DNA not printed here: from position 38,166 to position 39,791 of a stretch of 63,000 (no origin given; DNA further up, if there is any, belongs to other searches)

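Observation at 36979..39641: Two diverged, translationally coupled dnaB genes in tandem on the chromosome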

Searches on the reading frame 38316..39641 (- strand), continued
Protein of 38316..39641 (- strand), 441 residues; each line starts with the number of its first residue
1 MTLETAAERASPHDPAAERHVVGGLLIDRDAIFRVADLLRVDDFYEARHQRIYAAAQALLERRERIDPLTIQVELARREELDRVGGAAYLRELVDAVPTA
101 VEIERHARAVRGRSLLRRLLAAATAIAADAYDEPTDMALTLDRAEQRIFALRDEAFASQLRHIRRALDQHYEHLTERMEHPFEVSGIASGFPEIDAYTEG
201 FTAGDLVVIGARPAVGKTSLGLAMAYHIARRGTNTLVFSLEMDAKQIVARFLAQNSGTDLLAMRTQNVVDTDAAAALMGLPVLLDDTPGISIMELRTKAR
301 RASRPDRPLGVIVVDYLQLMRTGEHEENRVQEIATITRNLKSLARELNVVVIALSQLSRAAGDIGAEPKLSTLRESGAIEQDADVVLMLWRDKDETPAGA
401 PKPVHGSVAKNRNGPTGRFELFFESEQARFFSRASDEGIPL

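Call 34: find_homologous_proteins(query=P0251)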
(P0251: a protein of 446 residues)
Query P0251 (446 aa): 7962 proteins with E <= 0.001 among 8000 candidates; the best 120 are listed.
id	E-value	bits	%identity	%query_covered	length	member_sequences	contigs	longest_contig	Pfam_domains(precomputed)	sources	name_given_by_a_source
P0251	3.0e-279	944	100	100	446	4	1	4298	PF06745.20,PF03796.22,PF00772.27,PF13481.13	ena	-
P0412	6.6e-253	857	89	100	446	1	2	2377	PF06745.20,PF03796.22,PF00772.27,PF13481.13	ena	-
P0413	8.5e-243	824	81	95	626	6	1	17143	PF06745.20,PF03796.22,PF00772.27,PF13481.13,PF14890.12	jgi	-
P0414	2.5e-218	743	79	98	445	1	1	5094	PF06745.20,PF03796.22,PF00772.27,PF13481.13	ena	-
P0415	4.2e-218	742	79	99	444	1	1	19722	PF06745.20,PF03796.22,PF00772.27,PF13481.13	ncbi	-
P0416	9.5e-215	731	78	99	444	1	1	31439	PF06745.20,PF03796.22,PF00772.27,PF13481.13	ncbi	-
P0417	1.9e-214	730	78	98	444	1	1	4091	PF06745.20,PF03796.22,PF00772.27,PF13481.13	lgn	-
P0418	1.3e-194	665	71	98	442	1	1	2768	PF06745.20,PF03796.22,PF00772.27,PF13481.13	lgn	-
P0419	1.3e-194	665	72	98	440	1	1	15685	PF06745.20,PF03796.22,PF00772.27,PF13481.13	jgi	jgi:replicative DNA helicase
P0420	1.6e-191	655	72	98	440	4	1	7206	PF06745.20,PF03796.22,PF00772.27,PF13481.13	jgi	-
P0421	1.2e-181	622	79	85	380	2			PF06745.20,PF03796.22,PF00772.27,PF13481.13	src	-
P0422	1.5e-180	619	67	99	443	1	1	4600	PF06745.20,PF03796.22,PF00772.27,PF13481.13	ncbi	-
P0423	8.6e-128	445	55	95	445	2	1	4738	PF06745.20,PF03796.22,PF00772.27,PF13481.13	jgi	-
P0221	9.1e-128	445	54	99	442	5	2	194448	PF06745.20,PF03796.22,PF00772.27,PF13481.13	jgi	jgi:replicative DNA helicase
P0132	1.3e-127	444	52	99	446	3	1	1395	PF06745.20,PF03796.22,PF00772.27,PF13481.13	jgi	-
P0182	2.8e-127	443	54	97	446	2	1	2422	PF06745.20,PF03796.22,PF00772.27,PF13481.13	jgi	jgi:replicative DNA helicase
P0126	7.3e-127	442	52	99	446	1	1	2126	PF06745.20,PF03796.22,PF00772.27,PF13481.13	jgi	jgi:replicative DNA helicase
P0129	1.2e-126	441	52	99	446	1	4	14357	PF06745.20,PF03796.22,PF00772.27,PF13481.13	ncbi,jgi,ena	ncbi:MAG TPA: replicative DNA helicase [Candidatus Limnocylindria bacterium]|jgi:replicative DNA hel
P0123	3.0e-126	440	52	99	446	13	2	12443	PF06745.20,PF03796.22,PF00772.27,PF13481.13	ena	-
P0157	3.4e-126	440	54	98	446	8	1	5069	PF03796.22,PF00772.27,PF13481.13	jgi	-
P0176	3.9e-126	440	53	99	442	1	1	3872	PF06745.20,PF03796.22,PF00772.27,PF13481.13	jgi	jgi:replicative DNA helicase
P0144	4.6e-126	439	53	95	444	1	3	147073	PF06745.20,PF03796.22,PF00772.27,PF13481.13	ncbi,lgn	-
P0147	4.7e-126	439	54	98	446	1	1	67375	PF03796.22,PF00772.27,PF13481.13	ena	-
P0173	6.0e-126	439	53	97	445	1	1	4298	PF06745.20,PF03796.22,PF00772.27,PF13481.13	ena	-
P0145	6.1e-126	439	54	98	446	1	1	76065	PF03796.22,PF00772.27,PF13481.13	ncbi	-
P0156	1.1e-125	438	54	98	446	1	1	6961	PF03796.22,PF00772.27,PF13481.13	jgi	-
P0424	1.6e-125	438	53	99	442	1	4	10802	PF06745.20,PF03796.22,PF00772.27,PF13481.13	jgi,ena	-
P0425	1.7e-124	434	52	97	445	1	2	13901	PF06745.20,PF03796.22,PF00772.27,PF13481.13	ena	-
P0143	1.7e-124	434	52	95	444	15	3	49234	PF06745.20,PF03796.22,PF00772.27,PF13481.13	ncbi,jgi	jgi:replicative DNA helicase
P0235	1.9e-124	434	54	99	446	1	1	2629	PF06745.20,PF03796.22,PF00772.27,PF13481.13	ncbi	-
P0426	2.0e-124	434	53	99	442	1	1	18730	PF06745.20,PF03796.22,PF00772.27,PF13481.13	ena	-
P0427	7.7e-124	432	52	99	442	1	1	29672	PF06745.20,PF03796.22,PF00772.27,PF13481.13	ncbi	-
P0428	1.1e-123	432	52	99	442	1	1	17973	PF06745.20,PF03796.22,PF00772.27,PF13481.13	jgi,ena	-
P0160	6.3e-122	426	53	97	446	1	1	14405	PF06745.20,PF03796.22,PF00772.27,PF13481.13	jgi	jgi:replicative DNA helicase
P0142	1.1e-121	425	52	99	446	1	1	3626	PF06745.20,PF03796.22,PF00772.27,PF13481.13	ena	-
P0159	1.7e-121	424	53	97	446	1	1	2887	PF06745.20,PF03796.22,PF00772.27,PF13481.13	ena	-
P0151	1.7e-121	424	53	97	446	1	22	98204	PF06745.20,PF03796.22,PF00772.27,PF13481.13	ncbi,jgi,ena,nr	ncbi:MAG: replicative DNA helicase [Chloroflexi bacterium]|nr:MAG: replicative DNA helicase [Chlorof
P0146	2.4e-121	424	51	99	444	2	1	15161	PF06745.20,PF03796.22,PF00772.27,PF13481.13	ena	-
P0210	3.2e-121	423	52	95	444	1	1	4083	PF06745.20,PF03796.22,PF00772.27,PF13481.13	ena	-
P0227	3.5e-121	423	52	97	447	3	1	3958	PF06745.20,PF03796.22,PF00772.27,PF13481.13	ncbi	ncbi:MAG TPA: replicative DNA helicase [Candidatus Limnocylindria bacterium]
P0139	7.3e-121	422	52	97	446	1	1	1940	PF06745.20,PF03796.22,PF00772.27,PF13481.13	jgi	jgi:replicative DNA helicase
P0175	9.5e-121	422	53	98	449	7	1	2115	PF06745.20,PF03796.22,PF00772.27,PF13481.13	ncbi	-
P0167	1.1e-120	422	52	97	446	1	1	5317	PF06745.20,PF03796.22,PF00772.27,PF13481.13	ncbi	-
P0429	1.2e-120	421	52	95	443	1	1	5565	PF06745.20,PF03796.22,PF00772.27,PF13481.13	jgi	jgi:replicative DNA helicase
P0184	1.3e-120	421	52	97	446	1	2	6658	PF06745.20,PF03796.22,PF00772.27,PF13481.13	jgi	jgi:replicative DNA helicase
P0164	2.2e-120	421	52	99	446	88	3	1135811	PF06745.20,PF03796.22,PF00772.27,PF13481.13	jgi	jgi:replicative DNA helicase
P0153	2.4e-120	420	51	97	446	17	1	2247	PF06745.20,PF03796.22,PF00772.27,PF13481.13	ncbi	-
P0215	3.5e-120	420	51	97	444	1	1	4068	PF06745.20,PF03796.22,PF00772.27,PF13481.13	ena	-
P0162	5.4e-120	419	52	97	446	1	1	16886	PF06745.20,PF03796.22,PF00772.27,PF13481.13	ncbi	-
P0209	7.6e-120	419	51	95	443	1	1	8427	PF06745.20,PF03796.22,PF00772.27,PF13481.13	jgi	jgi:replicative DNA helicase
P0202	1.2e-119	418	51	95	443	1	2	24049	PF06745.20,PF03796.22,PF00772.27,PF13481.13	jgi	jgi:replicative DNA helicase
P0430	1.2e-119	418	51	97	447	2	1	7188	PF03796.22,PF00772.27,PF13481.13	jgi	jgi:replicative DNA helicase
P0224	1.5e-119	418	52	97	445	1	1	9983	PF06745.20,PF03796.22,PF00772.27,PF13481.13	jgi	jgi:replicative DNA helicase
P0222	4.8e-118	413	51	97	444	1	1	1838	PF06745.20,PF03796.22,PF00772.27,PF13481.13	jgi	jgi:replicative DNA helicase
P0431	1.5e-116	408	51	97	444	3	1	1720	PF06745.20,PF03796.22,PF00772.27,PF13481.13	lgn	-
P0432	2.5e-103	364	46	97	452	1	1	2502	PF03796.22,PF00772.27,PF13481.13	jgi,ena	-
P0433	2.2e-102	361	45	98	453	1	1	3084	PF06745.20,PF03796.22,PF05729.19,PF00772.27,PF13481.13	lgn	-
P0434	4.0e-102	361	46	98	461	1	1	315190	PF06745.20,PF03796.22,PF05729.19,PF00772.27,PF13481.13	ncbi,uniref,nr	ncbi:replicative DNA helicase [Litorilinea aerophila]|uniref:replicative DNA helicase n=1 Tax=Litori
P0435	7.8e-102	360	47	97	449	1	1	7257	PF06745.20,PF03796.22,PF00772.27,PF13481.13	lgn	-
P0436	5.7e-101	357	44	96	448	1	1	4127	PF03796.22,PF00772.27,PF13481.13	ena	-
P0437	8.2e-101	356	46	97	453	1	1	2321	PF06745.20,PF03796.22,PF00772.27,PF13481.13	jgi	jgi:replicative DNA helicase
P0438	8.4e-101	356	44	97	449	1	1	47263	PF06745.20,PF03796.22,PF00772.27,PF13481.13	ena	-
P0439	5.0e-100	354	44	98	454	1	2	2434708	PF06745.20,PF03796.22,PF00772.27,PF13481.13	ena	-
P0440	9.9e-100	353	44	96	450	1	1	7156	PF03796.22,PF00772.27,PF13481.13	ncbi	-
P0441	1.3e-99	352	44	98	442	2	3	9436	PF06745.20,PF03796.22,PF00772.27,PF13481.13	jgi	-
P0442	1.4e-99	352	46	97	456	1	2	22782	PF06745.20,PF03796.22,PF00772.27,PF13481.13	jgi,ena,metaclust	metaclust:\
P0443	1.9e-99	352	46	96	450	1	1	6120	PF06745.20,PF03796.22,PF00772.27,PF13481.13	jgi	jgi:replicative DNA helicase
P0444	2.1e-99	352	45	98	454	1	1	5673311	PF06745.20,PF03796.22,PF00772.27,PF13481.13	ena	-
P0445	2.8e-99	351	44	99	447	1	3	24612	PF03796.22,PF00772.27,PF13481.13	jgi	-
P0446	3.3e-99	351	44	97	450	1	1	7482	PF06745.20,PF03796.22,PF00772.27,PF13481.13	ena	-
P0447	5.2e-99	350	45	97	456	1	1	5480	PF06745.20,PF03796.22,PF00772.27,PF13481.13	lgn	-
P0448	5.2e-99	350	46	97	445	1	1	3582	PF06745.20,PF03796.22,PF05729.19,PF00772.27,PF13481.13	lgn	-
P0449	5.3e-99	350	43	98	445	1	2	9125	PF06745.20,PF03796.22,PF00772.27,PF13481.13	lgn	-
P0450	5.6e-99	350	44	98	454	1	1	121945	PF06745.20,PF03796.22,PF00772.27,PF13481.13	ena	-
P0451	7.3e-99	350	43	99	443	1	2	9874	PF06745.20,PF03796.22,PF00772.27,PF13481.13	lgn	-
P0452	8.2e-99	350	45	97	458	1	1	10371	PF06745.20,PF03796.22,PF05729.19,PF00772.27,PF13481.13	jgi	jgi:replicative DNA helicase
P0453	1.2e-98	349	44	97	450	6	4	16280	PF03796.22,PF00772.27,PF13481.13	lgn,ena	-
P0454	1.6e-98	349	44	97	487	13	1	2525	PF06745.20,PF03796.22,PF05729.19,PF00772.27,PF13481.13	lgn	-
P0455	1.7e-98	349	45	97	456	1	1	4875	PF06745.20,PF03796.22,PF00772.27,PF13481.13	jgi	jgi:replicative DNA helicase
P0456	2.3e-98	348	45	96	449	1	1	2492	PF03796.22,PF00772.27,PF13481.13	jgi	jgi:replicative DNA helicase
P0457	2.5e-98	348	44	98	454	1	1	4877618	PF06745.20,PF03796.22,PF00772.27,PF13481.13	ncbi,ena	-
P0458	2.9e-98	348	46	99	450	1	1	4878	PF06745.20,PF03796.22,PF00772.27,PF13481.13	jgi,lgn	jgi:replicative DNA helicase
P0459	5.4e-98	347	45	96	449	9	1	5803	PF03796.22,PF00772.27,PF13481.13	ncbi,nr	ncbi:MAG: replicative DNA helicase [Chloroflexi bacterium]|nr:replicative DNA helicase [Chloroflexot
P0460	8.0e-98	346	45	96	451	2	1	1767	PF03796.22,PF00772.27,PF13481.13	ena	-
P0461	9.9e-98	346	44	96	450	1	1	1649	PF03796.22,PF00772.27,PF13481.13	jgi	jgi:replicative DNA helicase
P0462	1.1e-97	346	43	97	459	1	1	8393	PF03796.22,PF00772.27,PF13481.13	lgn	-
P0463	1.2e-97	346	45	96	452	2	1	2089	PF06745.20,PF03796.22,PF00772.27,PF13481.13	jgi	jgi:replicative DNA helicase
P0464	1.5e-97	345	45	96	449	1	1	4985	PF03796.22,PF00772.27,PF13481.13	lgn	-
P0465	1.5e-97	345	44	97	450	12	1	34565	PF06745.20,PF03796.22,PF00772.27,PF13481.13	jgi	-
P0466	1.8e-97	345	44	97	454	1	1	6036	PF06745.20,PF03796.22,PF05729.19,PF00772.27,PF13481.13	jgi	-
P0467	2.3e-97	345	44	96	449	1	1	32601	PF03796.22,PF00772.27,PF13481.13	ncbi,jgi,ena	-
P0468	3.1e-97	344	45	96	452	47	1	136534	PF03796.22,PF00772.27,PF13481.13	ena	-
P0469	3.3e-97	344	44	96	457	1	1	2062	PF03796.22,PF00772.27,PF13481.13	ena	-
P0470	3.3e-97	344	44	97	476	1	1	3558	PF06745.20,PF03796.22,PF05729.19,PF00772.27,PF13481.13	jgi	jgi:replicative DNA helicase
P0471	3.7e-97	344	45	97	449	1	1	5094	PF06745.20,PF03796.22,PF00772.27,PF13481.13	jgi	-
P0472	4.2e-97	344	44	97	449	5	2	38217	PF06745.20,PF03796.22,PF00772.27,PF13481.13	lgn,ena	-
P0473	5.6e-97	344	44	96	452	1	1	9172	PF03796.22,PF00772.27,PF13481.13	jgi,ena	-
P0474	5.8e-97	344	44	96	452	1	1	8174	PF06745.20,PF03796.22,PF00772.27,PF13481.13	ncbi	-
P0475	6.6e-97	343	46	96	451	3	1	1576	PF06745.20,PF03796.22,PF00772.27,PF13481.13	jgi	jgi:replicative DNA helicase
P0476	7.9e-97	343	45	96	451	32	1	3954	PF03796.22,PF00772.27,PF13481.13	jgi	-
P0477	9.0e-97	343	44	97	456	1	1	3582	PF06745.20,PF03796.22,PF00772.27,PF13481.13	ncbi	-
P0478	9.1e-97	343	45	96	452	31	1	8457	PF03796.22,PF00772.27,PF13481.13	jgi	jgi:replicative DNA helicase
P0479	1.0e-96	343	44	96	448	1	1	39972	PF03796.22,PF00772.27,PF13481.13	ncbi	-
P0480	1.0e-96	343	46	96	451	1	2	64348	PF06745.20,PF03796.22,PF00772.27,PF13481.13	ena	-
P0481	1.0e-96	343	44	96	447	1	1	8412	PF06745.20,PF03796.22,PF00772.27,PF13481.13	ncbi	-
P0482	1.0e-96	343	46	96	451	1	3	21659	PF06745.20,PF03796.22,PF00772.27,PF13481.13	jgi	-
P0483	1.0e-96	343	45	98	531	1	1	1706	PF06745.20,PF03796.22,PF00772.27,PF13481.13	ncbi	-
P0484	1.1e-96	343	44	96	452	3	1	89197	PF03796.22,PF00772.27,PF13481.13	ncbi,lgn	-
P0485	1.2e-96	342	44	96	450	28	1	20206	PF03796.22,PF00772.27,PF13481.13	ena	-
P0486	1.4e-96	342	43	97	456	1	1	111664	PF06745.20,PF03796.22,PF00772.27,PF13481.13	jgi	jgi:replicative DNA helicase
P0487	1.5e-96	342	44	97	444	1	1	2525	PF06745.20,PF03796.22,PF00772.27,PF13481.13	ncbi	-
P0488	1.9e-96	342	44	97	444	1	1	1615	PF06745.20,PF03796.22,PF00772.27,PF13481.13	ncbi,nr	ncbi:MAG TPA: replicative DNA helicase [Chloroflexota bacterium]|nr:replicative DNA helicase [Chloro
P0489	1.9e-96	342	43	96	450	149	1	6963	PF03796.22,PF00772.27,PF13481.13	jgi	jgi:replicative DNA helicase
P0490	2.0e-96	342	44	97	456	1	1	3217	PF06745.20,PF03796.22,PF00772.27,PF13481.13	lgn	-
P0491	2.1e-96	342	43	98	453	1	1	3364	PF06745.20,PF03796.22,PF00772.27,PF13481.13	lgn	-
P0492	2.3e-96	342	43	97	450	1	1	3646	PF03796.22,PF00772.27,PF13481.13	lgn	-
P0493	2.4e-96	341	45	96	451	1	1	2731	PF06745.20,PF03796.22,PF00772.27,PF13481.13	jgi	jgi:replicative DNA helicase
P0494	2.4e-96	341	45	96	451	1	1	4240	PF06745.20,PF03796.22,PF00772.27,PF13481.13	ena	-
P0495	2.5e-96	341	44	96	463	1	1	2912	PF06745.20,PF03796.22,PF00772.27,PF13481.13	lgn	-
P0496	2.6e-96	341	42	97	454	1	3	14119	PF03796.22,PF00772.27,PF13481.13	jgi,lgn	-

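Call 35: find_encoding_contigs(protein=P0416, flank=6000, max_places=2)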
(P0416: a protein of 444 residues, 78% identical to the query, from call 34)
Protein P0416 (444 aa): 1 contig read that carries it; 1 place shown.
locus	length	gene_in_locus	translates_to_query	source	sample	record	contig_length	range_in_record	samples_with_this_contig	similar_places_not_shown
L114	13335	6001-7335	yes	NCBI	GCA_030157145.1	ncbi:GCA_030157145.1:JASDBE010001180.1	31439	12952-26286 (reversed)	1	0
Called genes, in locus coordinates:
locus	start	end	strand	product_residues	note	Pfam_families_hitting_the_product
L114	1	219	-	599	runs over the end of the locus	PF07732:Cu-oxidase_3 (weak), PF07731:Cu-oxidase_2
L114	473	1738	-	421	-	PF00709:Adenylsucc_synt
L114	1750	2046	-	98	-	-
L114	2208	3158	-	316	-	PF00296:Bac_luciferase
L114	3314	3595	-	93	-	PF13451:zf_Tbcl, PF23477:zf_Tbcl_2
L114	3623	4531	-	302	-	PF01073:3Beta_HSD, PF01370:Epimerase, PF02719:Polysacc_synt_2, PF04321:RmlD_sub_bind, PF13460:NAD_binding_10, PF16363:GDP_Man_Dehyd, PF07993:NAD_binding_4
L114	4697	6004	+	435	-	PF00772:DnaB, PF03796:DnaB_C, PF06745:ATPase (weak), PF13481:AAA_25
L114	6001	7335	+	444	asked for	PF00772:DnaB, PF13481:AAA_25, PF03796:DnaB_C, PF06745:ATPase (weak)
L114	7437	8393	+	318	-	PF00583:Acetyltransf_1, PF13508:Acetyltransf_7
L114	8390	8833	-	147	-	PF01281:Ribosomal_L9_N, PF03948:Ribosomal_L9_C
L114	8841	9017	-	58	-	-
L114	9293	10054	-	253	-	PF00924:MS_channel_2nd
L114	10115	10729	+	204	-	PF01726:LexA_DNA_bind, PF00717:Peptidase_S24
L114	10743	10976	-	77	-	-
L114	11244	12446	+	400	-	PF00817:IMS, PF11798:IMS_HHH (weak), PF11799:IMS_C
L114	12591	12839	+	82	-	-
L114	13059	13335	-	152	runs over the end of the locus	-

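Call 36: find_encoding_contigs(protein=P0419, flank=6000, max_places=2)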
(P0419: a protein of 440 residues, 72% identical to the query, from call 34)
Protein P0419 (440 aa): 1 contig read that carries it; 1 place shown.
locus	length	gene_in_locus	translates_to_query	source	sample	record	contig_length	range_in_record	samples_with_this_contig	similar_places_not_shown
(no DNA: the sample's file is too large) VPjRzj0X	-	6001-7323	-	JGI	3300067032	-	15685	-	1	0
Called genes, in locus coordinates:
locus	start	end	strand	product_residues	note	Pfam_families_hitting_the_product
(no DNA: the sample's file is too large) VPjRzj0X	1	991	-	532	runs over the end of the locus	PF07690:MFS_1, PF00083:Sugar_tr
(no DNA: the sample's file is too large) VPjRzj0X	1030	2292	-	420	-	PF00709:Adenylsucc_synt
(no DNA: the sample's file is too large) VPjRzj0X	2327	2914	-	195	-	PF02698:DUF218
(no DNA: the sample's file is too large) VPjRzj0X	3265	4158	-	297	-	PF01073:3Beta_HSD, PF01370:Epimerase, PF02719:Polysacc_synt_2, PF04321:RmlD_sub_bind, PF13460:NAD_binding_10, PF16363:GDP_Man_Dehyd, PF07993:NAD_binding_4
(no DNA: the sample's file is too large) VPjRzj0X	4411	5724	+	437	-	PF00772:DnaB, PF03796:DnaB_C, PF13481:AAA_25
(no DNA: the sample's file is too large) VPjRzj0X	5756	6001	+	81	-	-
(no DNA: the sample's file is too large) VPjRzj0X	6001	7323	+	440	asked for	PF00772:DnaB, PF03796:DnaB_C, PF06745:ATPase, PF13481:AAA_25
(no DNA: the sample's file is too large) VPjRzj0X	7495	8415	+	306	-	PF00583:Acetyltransf_1, PF13508:Acetyltransf_7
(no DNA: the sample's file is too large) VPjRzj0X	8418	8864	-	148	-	PF01281:Ribosomal_L9_N, PF03948:Ribosomal_L9_C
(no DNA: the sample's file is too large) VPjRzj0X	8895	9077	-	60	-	-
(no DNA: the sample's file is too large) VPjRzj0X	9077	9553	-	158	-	PF06803:DUF1232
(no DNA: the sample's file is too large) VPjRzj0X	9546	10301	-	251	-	PF00924:MS_channel_2nd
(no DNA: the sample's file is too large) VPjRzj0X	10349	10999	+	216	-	PF01726:LexA_DNA_bind, PF00717:Peptidase_S24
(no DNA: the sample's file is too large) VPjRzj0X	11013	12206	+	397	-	PF00817:IMS, PF11798:IMS_HHH (weak), PF11799:IMS_C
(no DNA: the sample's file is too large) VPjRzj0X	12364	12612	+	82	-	-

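Call 57: predict_structure(alignment_id=A2)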
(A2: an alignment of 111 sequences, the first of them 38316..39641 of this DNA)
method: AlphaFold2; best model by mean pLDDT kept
length: 441 residues; sequences in the alignment: 111
mean_pLDDT: 85.2   pTM: 0.61
mean pLDDT of the five models: 85.2, 84.1, 81.9, 81.1, 79.3
residues with pLDDT >= 90: 236; 70-90: 142; 50-70: 49; < 50: 14
segments of 3 or more residues with pLDDT < 50: 1-8, 437-441
pLDDT, mean of each block of 10 residues (from residue 1): 47 93 94 91 96 96 94 97 96 92 92 90 83 75 83 70 62 64 78 91 95 91 96 95 91 87 78 87 93 94 89 93 77 90 95 84 68 68 93 75 92 90 91 60 38
secondary structure, 60 per line:
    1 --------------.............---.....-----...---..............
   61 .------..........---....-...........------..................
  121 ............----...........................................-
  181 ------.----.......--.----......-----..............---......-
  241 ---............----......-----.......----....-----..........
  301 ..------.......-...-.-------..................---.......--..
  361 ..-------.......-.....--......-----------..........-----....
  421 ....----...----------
elements in order: H15-27 H31-35 H47-61 H68-77 H81-84 H86-96 H103-132 H137-179 H192-198 E206-211 H217-230 E234-239 H244-255 H260-265 H271-277 E282-285 H292-302 E309-315 H329-346 E350-356 H359-362 H370-376 H378-382 E385-390 E402-411 E417-424 E429-431
